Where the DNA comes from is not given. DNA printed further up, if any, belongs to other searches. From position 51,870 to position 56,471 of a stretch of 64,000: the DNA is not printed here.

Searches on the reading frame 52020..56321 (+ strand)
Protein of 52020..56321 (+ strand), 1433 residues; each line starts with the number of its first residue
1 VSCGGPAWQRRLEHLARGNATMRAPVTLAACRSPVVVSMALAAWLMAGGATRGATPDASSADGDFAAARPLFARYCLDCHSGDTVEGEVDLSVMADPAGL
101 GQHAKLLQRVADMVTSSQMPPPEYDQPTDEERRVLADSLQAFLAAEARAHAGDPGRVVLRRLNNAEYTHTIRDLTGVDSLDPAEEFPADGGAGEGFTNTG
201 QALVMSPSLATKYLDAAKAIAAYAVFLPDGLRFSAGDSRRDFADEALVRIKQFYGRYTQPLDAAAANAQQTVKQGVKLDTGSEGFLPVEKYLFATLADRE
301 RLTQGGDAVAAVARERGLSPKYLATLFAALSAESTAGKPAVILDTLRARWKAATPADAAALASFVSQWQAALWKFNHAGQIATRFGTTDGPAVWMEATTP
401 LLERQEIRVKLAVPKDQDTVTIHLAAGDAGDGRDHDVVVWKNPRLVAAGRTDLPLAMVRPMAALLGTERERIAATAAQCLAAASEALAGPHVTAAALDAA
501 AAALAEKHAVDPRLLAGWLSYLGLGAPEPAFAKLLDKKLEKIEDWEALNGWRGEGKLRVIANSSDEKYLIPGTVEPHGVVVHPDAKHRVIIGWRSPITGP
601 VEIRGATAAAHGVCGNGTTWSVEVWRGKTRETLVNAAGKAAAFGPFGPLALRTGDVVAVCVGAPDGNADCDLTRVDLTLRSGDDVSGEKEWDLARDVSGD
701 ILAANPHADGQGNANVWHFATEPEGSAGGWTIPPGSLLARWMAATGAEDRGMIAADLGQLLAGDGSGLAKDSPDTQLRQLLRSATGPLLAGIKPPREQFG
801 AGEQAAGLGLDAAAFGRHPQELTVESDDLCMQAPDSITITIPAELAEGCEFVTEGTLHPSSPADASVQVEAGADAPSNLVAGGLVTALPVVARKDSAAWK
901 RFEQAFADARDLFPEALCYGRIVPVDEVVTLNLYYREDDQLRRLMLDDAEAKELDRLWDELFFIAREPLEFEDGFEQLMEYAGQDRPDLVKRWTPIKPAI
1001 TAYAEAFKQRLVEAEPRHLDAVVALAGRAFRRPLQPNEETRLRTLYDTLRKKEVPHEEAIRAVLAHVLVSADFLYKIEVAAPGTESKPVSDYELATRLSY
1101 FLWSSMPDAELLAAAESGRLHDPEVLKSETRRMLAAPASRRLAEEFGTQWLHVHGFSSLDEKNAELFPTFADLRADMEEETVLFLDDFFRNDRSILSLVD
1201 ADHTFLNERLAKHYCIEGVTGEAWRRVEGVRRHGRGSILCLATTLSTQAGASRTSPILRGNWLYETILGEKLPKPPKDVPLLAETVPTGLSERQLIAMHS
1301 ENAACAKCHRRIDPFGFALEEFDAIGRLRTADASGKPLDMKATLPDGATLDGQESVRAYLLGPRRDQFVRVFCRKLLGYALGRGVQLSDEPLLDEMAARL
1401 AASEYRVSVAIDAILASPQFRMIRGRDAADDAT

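Call 28: search_protein_families(library=pfam, proteins=[window:52020-56321:+], max_evalue=0.01)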
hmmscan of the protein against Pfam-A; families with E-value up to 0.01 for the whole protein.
window:52020-56321:+ (1433 aa): 7 families
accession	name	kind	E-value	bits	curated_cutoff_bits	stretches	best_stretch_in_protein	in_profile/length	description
PF07631.16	PSD4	-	2e-43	148.4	23.3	1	1090-1214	2-126/128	Protein of unknown function (DUF1592)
PF07627.16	PSCyt3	-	6.9e-28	97.3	27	1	1235-1331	1-97/98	Protein of unknown function (DUF1588)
PF07626.16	PSD3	-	7.8e-23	81.2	23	1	160-225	1-64/65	Protein of unknown function (DUF1587)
PF07624.16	PSD2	-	5.6e-17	61.7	25.8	1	1346-1420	1-74/74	Protein of unknown function (DUF1585)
PF07637.16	PSD5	-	1.2e-14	54.8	34.2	1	1021-1078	5-62/62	Protein of unknown function (DUF1595)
PF07635.16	PSCyt1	-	2.5e-05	25.2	22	1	76-123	1-59/59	Planctomycete cytochrome C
PF13442.11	Cytochrome_CBB3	-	0.0023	18.7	27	0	65-136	3-65/68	Cytochrome C oxidase, cbb3-type, subunit III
